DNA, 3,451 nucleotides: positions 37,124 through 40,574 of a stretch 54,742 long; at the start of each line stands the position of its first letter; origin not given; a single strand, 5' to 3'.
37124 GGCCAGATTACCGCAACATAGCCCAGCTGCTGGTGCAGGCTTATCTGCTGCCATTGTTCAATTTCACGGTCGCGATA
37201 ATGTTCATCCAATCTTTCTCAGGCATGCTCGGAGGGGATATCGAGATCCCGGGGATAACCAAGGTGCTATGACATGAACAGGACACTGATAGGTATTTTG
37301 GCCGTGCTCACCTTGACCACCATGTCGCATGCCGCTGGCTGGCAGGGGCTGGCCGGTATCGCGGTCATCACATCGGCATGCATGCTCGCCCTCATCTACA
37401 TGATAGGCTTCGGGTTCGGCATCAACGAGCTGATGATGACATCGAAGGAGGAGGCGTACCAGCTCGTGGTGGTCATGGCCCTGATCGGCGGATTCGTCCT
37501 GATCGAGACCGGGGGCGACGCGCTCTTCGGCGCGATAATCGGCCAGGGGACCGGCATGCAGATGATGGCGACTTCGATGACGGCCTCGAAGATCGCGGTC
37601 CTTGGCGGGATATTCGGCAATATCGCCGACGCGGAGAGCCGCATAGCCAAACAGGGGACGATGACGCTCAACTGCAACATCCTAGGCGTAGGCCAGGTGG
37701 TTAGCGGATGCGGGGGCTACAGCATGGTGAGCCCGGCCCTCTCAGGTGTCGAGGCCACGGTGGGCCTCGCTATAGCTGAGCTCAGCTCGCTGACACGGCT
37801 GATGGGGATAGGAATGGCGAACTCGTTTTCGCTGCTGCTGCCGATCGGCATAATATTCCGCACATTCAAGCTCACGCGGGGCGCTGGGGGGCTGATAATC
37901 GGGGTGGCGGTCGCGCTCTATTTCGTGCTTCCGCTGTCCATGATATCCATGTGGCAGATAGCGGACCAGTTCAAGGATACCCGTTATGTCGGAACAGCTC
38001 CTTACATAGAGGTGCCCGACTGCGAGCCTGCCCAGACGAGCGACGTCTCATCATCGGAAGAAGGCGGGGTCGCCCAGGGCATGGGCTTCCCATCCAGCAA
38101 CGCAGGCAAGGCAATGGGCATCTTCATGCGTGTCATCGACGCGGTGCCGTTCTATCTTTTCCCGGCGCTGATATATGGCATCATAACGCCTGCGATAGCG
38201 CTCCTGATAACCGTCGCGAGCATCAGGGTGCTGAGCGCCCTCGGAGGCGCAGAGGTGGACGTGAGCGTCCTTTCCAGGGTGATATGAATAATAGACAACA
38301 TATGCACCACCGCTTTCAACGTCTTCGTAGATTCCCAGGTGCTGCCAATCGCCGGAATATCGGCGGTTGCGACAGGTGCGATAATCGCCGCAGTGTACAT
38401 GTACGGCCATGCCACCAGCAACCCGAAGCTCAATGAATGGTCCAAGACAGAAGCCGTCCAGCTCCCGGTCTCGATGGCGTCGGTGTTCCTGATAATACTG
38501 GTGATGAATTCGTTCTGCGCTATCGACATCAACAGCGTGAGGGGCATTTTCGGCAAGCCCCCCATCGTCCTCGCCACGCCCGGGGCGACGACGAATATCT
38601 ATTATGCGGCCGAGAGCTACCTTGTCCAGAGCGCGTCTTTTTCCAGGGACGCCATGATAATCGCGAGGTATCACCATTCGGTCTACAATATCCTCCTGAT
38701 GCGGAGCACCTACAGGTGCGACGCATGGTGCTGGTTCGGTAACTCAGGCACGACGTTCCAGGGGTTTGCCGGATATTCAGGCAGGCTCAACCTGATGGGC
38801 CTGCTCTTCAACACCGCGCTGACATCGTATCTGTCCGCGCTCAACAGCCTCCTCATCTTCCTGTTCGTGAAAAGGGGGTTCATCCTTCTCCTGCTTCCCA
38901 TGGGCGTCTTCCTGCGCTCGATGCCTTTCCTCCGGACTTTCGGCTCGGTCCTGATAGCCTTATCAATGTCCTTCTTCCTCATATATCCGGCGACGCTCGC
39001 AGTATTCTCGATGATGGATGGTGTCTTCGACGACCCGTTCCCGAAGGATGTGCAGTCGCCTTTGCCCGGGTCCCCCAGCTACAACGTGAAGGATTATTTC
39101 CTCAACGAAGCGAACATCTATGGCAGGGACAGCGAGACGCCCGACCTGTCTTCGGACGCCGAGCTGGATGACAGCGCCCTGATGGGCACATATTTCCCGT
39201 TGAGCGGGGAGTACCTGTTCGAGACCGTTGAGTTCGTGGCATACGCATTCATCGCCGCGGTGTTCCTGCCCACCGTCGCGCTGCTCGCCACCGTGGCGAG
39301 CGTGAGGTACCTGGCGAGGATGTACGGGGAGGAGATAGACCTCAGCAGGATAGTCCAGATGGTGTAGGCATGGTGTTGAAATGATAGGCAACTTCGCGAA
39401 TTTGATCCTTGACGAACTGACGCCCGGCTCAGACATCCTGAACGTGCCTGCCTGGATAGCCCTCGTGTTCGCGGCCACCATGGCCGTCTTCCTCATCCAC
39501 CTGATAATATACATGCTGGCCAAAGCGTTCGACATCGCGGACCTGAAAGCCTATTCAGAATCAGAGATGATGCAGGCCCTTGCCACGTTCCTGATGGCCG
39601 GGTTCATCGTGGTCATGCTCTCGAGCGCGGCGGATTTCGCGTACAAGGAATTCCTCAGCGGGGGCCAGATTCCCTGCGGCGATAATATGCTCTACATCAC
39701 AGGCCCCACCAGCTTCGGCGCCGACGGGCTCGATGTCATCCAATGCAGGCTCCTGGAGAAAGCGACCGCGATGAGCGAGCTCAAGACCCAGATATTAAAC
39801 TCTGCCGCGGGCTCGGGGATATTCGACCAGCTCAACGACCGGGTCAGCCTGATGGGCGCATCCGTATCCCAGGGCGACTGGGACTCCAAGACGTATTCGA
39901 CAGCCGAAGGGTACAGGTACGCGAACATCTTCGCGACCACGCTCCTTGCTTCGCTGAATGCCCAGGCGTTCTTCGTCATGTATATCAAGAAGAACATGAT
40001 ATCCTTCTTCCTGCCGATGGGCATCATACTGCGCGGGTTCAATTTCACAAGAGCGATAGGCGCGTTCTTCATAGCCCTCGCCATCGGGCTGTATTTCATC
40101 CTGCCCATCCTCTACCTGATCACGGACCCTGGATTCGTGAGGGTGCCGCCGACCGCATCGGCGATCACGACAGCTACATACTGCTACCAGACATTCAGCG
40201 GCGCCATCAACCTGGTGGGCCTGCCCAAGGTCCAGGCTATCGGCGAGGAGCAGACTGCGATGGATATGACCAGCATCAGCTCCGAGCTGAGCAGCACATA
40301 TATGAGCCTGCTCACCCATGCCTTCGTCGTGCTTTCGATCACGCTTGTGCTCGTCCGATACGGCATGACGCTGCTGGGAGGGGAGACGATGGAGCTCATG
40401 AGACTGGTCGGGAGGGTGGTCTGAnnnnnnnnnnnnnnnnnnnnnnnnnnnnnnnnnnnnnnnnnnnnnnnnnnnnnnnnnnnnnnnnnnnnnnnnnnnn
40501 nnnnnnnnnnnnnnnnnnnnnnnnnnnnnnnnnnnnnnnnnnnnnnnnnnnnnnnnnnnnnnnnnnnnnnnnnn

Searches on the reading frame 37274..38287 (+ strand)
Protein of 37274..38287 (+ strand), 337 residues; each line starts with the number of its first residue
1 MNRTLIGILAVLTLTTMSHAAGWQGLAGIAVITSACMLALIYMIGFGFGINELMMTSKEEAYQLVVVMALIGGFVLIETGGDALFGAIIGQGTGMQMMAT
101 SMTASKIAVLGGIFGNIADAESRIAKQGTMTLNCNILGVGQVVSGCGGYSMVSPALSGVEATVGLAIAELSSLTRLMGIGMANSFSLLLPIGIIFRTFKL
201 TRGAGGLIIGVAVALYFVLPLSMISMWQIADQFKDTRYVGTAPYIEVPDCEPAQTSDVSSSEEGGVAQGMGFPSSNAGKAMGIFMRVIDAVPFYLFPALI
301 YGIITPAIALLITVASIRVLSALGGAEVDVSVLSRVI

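Call 5: search_protein_families(library=pfam, proteins=[window:37274-38287:+], max_evalue=0.1)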
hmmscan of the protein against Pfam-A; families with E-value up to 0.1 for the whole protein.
window:37274-38287:+ (337 aa): 0 families

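Call 16: search_protein_families(library=ncbifam, proteins=[window:37274-38287:+], max_evalue=0.1)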
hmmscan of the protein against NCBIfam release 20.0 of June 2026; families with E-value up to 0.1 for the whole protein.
window:37274-38287:+ (337 aa): 0 families

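Call 21: find_homologous_proteins(query=A1, max_evalue=0.001)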
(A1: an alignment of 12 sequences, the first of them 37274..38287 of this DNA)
Query A1 (12 sequences) (337 aa, profile of the alignment): 50 proteins with E <= 0.001 among 8000 candidates.
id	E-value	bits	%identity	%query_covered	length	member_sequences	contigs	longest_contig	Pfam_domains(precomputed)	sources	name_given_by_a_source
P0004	7.4e-116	405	26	75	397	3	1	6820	-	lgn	-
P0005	2.1e-115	404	25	60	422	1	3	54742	-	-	-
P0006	4.7e-114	399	27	13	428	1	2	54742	-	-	-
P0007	2.4e-110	387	100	100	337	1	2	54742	-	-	-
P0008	9.2e-110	385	58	100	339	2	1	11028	-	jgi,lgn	-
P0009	2.2e-104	368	55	100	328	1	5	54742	-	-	-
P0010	2.1e-103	364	-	-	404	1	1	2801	-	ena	-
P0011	8.0e-101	356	26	60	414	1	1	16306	-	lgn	-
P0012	3.5e-88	314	62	98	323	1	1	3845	-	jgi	jgi:hypothetical protein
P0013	3.6e-87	311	62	100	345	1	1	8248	-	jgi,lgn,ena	-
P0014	4.6e-85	304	63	97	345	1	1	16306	-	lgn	-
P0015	3.2e-56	209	38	98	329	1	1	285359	-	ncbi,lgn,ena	-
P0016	3.0e-55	206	36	94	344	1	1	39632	-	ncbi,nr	ncbi:hypothetical protein GF318_01295 [Candidatus Micrarchaeota archaeon]|nr:hypothetical protein [C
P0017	1.2e-52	197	35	100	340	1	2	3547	-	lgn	-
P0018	4.6e-51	192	34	94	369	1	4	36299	-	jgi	jgi:hypothetical protein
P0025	2.4e-47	180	36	91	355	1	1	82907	-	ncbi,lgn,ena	-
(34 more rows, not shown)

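Call 22: find_encoding_contigs(protein=P0015, flank=10000, max_places=2)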
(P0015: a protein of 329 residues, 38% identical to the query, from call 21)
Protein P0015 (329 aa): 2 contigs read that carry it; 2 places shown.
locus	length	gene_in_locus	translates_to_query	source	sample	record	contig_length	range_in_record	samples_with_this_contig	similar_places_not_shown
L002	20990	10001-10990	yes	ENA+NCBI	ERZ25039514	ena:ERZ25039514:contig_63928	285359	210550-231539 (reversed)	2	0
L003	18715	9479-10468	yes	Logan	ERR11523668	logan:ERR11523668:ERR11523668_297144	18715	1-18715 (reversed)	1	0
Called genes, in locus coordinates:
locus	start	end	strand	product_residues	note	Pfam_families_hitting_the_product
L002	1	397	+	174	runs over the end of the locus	PF01988:VIT1 (faint)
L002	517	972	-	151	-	PF04079:SMC_ScpB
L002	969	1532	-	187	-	PF13207:AAA_17 (faint), PF13238:AAA_18, PF13521:AAA_28 (faint), PF13671:AAA_33 (faint), PF01202:SKI (faint)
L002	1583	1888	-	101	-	PF03551:PadR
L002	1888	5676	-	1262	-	-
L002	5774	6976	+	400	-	-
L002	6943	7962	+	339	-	-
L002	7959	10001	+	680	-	-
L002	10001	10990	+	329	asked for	-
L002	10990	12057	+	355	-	-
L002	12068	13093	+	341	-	-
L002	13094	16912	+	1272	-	-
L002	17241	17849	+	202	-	-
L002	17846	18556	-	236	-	PF00733:Asn_synthase (weak), PF00764:Arginosuc_synth (weak)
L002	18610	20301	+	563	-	PF05362:Lon_C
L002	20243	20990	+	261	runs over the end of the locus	-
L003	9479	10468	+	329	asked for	-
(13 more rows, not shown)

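Call 23: find_encoding_contigs(protein=P0025, flank=10000, max_places=2)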
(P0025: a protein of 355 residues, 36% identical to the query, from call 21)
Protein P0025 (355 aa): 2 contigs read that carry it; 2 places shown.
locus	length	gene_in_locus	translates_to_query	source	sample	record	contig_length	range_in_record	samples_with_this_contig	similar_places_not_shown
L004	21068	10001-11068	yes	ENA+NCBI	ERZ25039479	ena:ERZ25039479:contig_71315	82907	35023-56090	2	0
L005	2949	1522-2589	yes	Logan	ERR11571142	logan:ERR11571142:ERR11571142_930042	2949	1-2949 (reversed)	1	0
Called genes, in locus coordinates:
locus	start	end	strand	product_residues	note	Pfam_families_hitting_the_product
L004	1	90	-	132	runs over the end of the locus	PF19571:ACT_8, PF01842:ACT (weak)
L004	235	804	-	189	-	PF04079:SMC_ScpB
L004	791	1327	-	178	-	PF13207:AAA_17 (weak), PF13238:AAA_18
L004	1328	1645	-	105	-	PF03551:PadR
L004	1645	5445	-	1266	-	-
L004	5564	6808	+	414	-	-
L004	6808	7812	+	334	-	-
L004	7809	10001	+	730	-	-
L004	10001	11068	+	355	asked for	-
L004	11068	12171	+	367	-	-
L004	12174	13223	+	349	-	-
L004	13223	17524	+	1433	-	-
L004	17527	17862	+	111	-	PF13248:Zn_ribbon_3 (faint), PF24460:DUF7575 (faint), PF24463:DUF7577 (faint), PF12773:DZR, PF13240:Zn_Ribbon_1 (faint), PF22747:Zn_ribbon_DUF2089 (faint)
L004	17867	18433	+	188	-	-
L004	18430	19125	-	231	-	-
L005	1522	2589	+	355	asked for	-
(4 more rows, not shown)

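Call 69: search_solved_structures(query=A7, max_evalue=1)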
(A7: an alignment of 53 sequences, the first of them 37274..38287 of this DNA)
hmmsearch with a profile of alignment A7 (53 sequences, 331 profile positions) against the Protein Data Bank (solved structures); distinct sequences matched with E-value up to 1: 1.
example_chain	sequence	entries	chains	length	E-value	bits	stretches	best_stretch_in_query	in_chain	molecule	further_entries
1vqt_A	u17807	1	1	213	0.4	13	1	78-171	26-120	Orotidine 5'-phosphate decarboxylase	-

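Call 74: predict_structure(alignment_id=A7)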
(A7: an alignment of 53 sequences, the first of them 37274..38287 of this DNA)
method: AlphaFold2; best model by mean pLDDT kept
length: 337 residues; sequences in the alignment: 53
mean_pLDDT: 86.1   pTM: 0.78
mean pLDDT of the five models: 86.1, 84.7, 82.9, 81.0, 77.3
residues with pLDDT >= 90: 174; 70-90: 135; 50-70: 22; < 50: 6
segments of 3 or more residues with pLDDT < 50: 263-268
pLDDT, mean of each block of 10 residues (from residue 1): 75 69 83 91 95 93 90 87 77 85 94 93 90 72 82 91 96 95 92 91 93 95 93 81 85 69 49 76 90 92 94 95 89 88
secondary structure, 60 per line:
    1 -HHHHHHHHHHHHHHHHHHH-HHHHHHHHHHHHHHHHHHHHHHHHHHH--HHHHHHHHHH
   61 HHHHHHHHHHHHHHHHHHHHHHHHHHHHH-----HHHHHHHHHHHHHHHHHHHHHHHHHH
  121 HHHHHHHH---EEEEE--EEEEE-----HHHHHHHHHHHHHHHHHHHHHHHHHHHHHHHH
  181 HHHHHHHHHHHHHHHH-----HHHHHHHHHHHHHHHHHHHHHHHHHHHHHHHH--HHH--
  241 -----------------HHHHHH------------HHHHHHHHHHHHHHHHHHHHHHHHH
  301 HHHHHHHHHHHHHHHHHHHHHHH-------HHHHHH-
elements in order: H2-20 H22-48 H51-89 H95-128 E132-136 E139-143 H149-196 H202-233 H258-263 H276-323 H331-336

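Call 76: fold_search(model_id=the predicted structure, library=pdb)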
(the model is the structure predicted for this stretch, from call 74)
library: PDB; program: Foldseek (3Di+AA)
matches with E <= 10: 321; with E <= 0.001: 0
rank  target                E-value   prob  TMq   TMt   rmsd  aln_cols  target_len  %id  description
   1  8xqn_R                1.5e-01  0.18  0.13  0.15  28.2       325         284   11  Structure of human class T GPCR TAS2R14-DNGi complex with Aristolochic acid A. (released 2024-07-10)
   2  8xqo_R                2.5e-01  0.16  0.14  0.16  27.5       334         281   11  Structure of human class T GPCR TAS2R14-Gi complex with Aristolochic acid A. (released 2024-07-10)
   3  1tju_B                2.8e-01  0.21  0.18  0.15  23.0       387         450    9  Crystal Structure of T161S Duck Delta 2 Crystallin Mutant (released 2004-09-07)
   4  3r6y_G                3.0e-01  0.23  0.17  0.15  19.3       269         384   10  Crystal structure of chymotrypsin-treated aspartase from Bacillus sp. YM55-1 (released 2011-07-13)
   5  1hy1_A                3.0e-01  0.18  0.17  0.14  23.4       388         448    9  CRYSTAL STRUCTURE OF WILD TYPE DUCK DELTA 2 CRYSTALLIN (EYE LENS PROTEIN) (released 2001-04-21)
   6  1hy1_B                3.0e-01  0.18  0.17  0.14  23.5       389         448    9  CRYSTAL STRUCTURE OF WILD TYPE DUCK DELTA 2 CRYSTALLIN (EYE LENS PROTEIN) (released 2001-04-21)
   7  2fen_A                3.1e-01  0.16  0.17  0.17  21.0       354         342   12  3-carboxy-cis,cis-muconate lactonizing enzyme from Agrobacterium radiobacter S2 (released 2006-10-31)
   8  5h3d_B                3.2e-01  0.14  0.14  0.14  33.4       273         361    9  Helical structure of membrane tubules decorated by ACAP1 (BARPH doamin) protein by cryo-electron microscopy and MD sim (released 2019-01-16)
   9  9ggj_H                3.6e-01  0.13  0.15  0.12  22.3       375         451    7  Crystal structure of argininosuccinate lyase from Arabidopsis thaliana (AtASL) in complex with biological substrate an (released 2024-10-23)
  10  3r6y_A                3.7e-01  0.18  0.16  0.14  19.2       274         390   10  Crystal structure of chymotrypsin-treated aspartase from Bacillus sp. YM55-1 (released 2011-07-13)
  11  8rj1_B                3.9e-01  0.15  0.16  0.13  22.3       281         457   11  Crystal structure of mutant aspartase from Caenibacillus caldisaponilyticus in the closed loop conformation (released 2025-01-15)
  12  9ggj_E                4.1e-01  0.12  0.14  0.12  21.7       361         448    8  Crystal structure of argininosuccinate lyase from Arabidopsis thaliana (AtASL) in complex with biological substrate an (released 2024-10-23)
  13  3r6y_C                4.4e-01  0.18  0.16  0.15  19.3       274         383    9  Crystal structure of chymotrypsin-treated aspartase from Bacillus sp. YM55-1 (released 2011-07-13)
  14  9ggj_B                4.4e-01  0.12  0.15  0.12  22.3       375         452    7  Crystal structure of argininosuccinate lyase from Arabidopsis thaliana (AtASL) in complex with biological substrate an (released 2024-10-23)
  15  5c5b_D                4.4e-01  0.08  0.11  0.10  33.2       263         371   12  Crystal Structure of Human APPL BAR-PH Heterodimer (released 2016-06-22)
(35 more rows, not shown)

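Call 80: find_encoding_contigs(protein=P0011, flank=10000, max_places=2)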
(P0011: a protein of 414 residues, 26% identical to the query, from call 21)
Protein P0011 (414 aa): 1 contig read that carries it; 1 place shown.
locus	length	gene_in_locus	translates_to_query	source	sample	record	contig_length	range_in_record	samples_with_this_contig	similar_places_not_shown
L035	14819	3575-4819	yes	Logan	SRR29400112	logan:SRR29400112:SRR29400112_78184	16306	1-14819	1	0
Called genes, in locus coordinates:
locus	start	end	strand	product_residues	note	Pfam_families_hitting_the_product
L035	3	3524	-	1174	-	?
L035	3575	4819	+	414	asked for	-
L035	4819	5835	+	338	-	-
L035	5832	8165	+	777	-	-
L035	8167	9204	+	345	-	-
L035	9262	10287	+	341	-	-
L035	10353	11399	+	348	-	-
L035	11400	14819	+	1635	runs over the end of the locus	?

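Call 81: find_encoding_contigs(protein=P0008, flank=10000, max_places=2)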
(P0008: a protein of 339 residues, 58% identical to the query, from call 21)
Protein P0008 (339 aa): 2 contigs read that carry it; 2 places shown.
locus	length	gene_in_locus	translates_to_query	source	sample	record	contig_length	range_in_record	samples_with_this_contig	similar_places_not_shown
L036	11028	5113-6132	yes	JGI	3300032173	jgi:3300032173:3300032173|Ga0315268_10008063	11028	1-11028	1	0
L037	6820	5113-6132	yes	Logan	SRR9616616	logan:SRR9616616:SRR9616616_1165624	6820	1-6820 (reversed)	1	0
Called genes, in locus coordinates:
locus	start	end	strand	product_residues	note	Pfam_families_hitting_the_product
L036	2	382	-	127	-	?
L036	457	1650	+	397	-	-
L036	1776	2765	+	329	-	-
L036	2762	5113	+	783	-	-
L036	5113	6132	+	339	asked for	-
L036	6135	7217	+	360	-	-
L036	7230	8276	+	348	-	-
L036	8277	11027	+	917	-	?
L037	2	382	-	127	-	?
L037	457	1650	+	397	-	-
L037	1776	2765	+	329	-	-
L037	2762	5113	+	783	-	-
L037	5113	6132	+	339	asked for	-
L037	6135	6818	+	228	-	?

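Call 85: search_protein_families(library=pfam, proteins=[L002:1583-1888:-], max_evalue=0.01)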
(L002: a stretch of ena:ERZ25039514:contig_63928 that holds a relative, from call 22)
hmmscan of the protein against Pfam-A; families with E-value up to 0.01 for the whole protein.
L002:1583-1888:- (101 aa): 5 families
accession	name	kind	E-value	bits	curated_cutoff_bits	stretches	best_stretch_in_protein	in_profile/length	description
PF03551.20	PadR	-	5.5e-11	42.7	27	1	22-88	1-74/75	Transcriptional regulator PadR-like family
PF14277.12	DUF4364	-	8.8e-05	22.8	26.9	1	54-91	33-74/162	Domain of unknown function (DUF4364)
PF04458.17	DUF505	-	0.0011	17.8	28.7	1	55-92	369-408/622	Protein of unknown function (DUF505)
PF02334.22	RTP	-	0.0036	18.2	26.7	1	18-72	10-67/113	Replication terminator protein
PF22665.2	DUF6293_C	-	0.0053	17.6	27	1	51-88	62-99/101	DUF6293 C-terminal winged helix domain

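Call 89: search_protein_families(library=phrogs, proteins=[window:37274-38287:+], max_evalue=0.01)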
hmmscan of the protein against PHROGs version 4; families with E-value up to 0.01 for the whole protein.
window:37274-38287:+ (337 aa): 0 families

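Call 90: search_protein_families(library=padloc, proteins=[window:37274-38287:+], max_evalue=0.01)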
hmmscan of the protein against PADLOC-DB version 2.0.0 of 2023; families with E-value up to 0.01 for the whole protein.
window:37274-38287:+ (337 aa): 0 families

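Call 98: fold_search(model_id=the predicted structure, library=viral)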
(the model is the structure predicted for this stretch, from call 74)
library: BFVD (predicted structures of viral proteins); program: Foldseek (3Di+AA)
matches with E <= 10: 150; with E <= 0.001: 0
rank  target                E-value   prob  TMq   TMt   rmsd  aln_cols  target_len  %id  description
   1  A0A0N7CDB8            1.8e-01  0.41  0.20  0.15  17.5       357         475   10  Uncharacterized protein [Salmonella phage 38]
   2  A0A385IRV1            2.6e-01  0.15  0.14  0.19  18.7       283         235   10  (no name in the UniProt tables at hand)
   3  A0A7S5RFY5            4.3e-01  0.28  0.20  0.14  17.9       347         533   10  (no name in the UniProt tables at hand)
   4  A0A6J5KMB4            5.1e-01  0.35  0.25  0.24  16.8       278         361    8  Uncharacterized protein [uncultured Caudovirales phage]
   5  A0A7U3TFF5            5.1e-01  0.14  0.15  0.11  29.3       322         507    9  (no name in the UniProt tables at hand)
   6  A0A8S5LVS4            5.6e-01  0.05  0.10  0.09  27.0       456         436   10  Minor tail protein [Siphoviridae sp. ctkzC12]
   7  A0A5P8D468            6.1e-01  0.18  0.19  0.24  19.6       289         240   12  DUF7217 domain-containing protein [Pectobacterium phage Wc4]
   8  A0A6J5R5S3            6.4e-01  0.28  0.24  0.23  13.4       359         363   14  TrbL Type IV secretory pathway, TrbL components [uncultured Caudovirales phage]
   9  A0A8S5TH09            6.4e-01  0.18  0.21  0.11  29.0       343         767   12  Uncharacterized protein [Myoviridae sp. ctIty1]
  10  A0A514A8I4            6.7e-01  0.44  0.22  0.29  13.9       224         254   10  Uncharacterized protein [Pantoea phage Kyle]
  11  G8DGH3                7.6e-01  0.06  0.12  0.12  27.5       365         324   13  (no name in the UniProt tables at hand)
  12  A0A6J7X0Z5            8.0e-01  0.28  0.24  0.16  43.5       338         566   12  Uncharacterized protein [uncultured Caudovirales phage]
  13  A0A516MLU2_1          8.0e-01  0.07  0.12  0.04  28.6       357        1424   12  (no name in the UniProt tables at hand)
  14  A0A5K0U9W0            8.7e-01  0.08  0.15  0.12  27.5       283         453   12  Cation efflux protein transmembrane domain-containing protein [Yasminevirus sp. GU-2018]
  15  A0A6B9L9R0            1.1e+00  0.07  0.14  0.06  26.6       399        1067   10  Tail tape measure protein [Flavobacterium phage vB_FspS_hattifnatt9-1]
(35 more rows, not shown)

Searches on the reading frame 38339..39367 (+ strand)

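Call 5: search_protein_families(library=pfam, proteins=[window:38339-39367:+], max_evalue=0.1)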
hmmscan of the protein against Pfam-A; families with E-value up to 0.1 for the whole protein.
window:38339-39367:+ (342 aa): 0 families

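Call 16: search_protein_families(library=ncbifam, proteins=[window:38339-39367:+], max_evalue=0.1)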
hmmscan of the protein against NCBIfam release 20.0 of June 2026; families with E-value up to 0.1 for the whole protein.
window:38339-39367:+ (342 aa): 1 family
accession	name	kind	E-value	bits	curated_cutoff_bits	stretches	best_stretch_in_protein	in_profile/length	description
NF002503.0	PRK01844.1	equivalog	0.046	13.6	135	0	5-33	13-41/73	YneF family protein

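Call 89: search_protein_families(library=phrogs, proteins=[window:38339-39367:+], max_evalue=0.01)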
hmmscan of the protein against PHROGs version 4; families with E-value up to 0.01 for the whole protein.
window:38339-39367:+ (342 aa): 0 families

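Call 90: search_protein_families(library=padloc, proteins=[window:38339-39367:+], max_evalue=0.01)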
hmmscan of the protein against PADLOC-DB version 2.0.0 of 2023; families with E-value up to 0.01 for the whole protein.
window:38339-39367:+ (342 aa): 0 families

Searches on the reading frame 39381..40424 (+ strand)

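Call 5: search_protein_families(library=pfam, proteins=[window:39381-40424:+], max_evalue=0.1)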
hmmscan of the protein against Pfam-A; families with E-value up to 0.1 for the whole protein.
window:39381-40424:+ (347 aa): 0 families

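Call 16: search_protein_families(library=ncbifam, proteins=[window:39381-40424:+], max_evalue=0.1)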
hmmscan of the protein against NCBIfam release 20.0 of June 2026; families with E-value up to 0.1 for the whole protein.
window:39381-40424:+ (347 aa): 1 family
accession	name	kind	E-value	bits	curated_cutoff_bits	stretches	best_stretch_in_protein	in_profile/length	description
NF002593.0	PRK02251.1-2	equivalog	0.072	12.7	141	0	23-79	100-154/157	cell division protein CrgA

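Call 89: search_protein_families(library=phrogs, proteins=[window:39381-40424:+], max_evalue=0.01)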
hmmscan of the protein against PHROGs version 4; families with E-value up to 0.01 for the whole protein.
window:39381-40424:+ (347 aa): 0 families

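Call 90: search_protein_families(library=padloc, proteins=[window:39381-40424:+], max_evalue=0.01)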
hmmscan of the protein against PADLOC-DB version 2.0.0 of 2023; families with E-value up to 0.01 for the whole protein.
window:39381-40424:+ (347 aa): 0 families
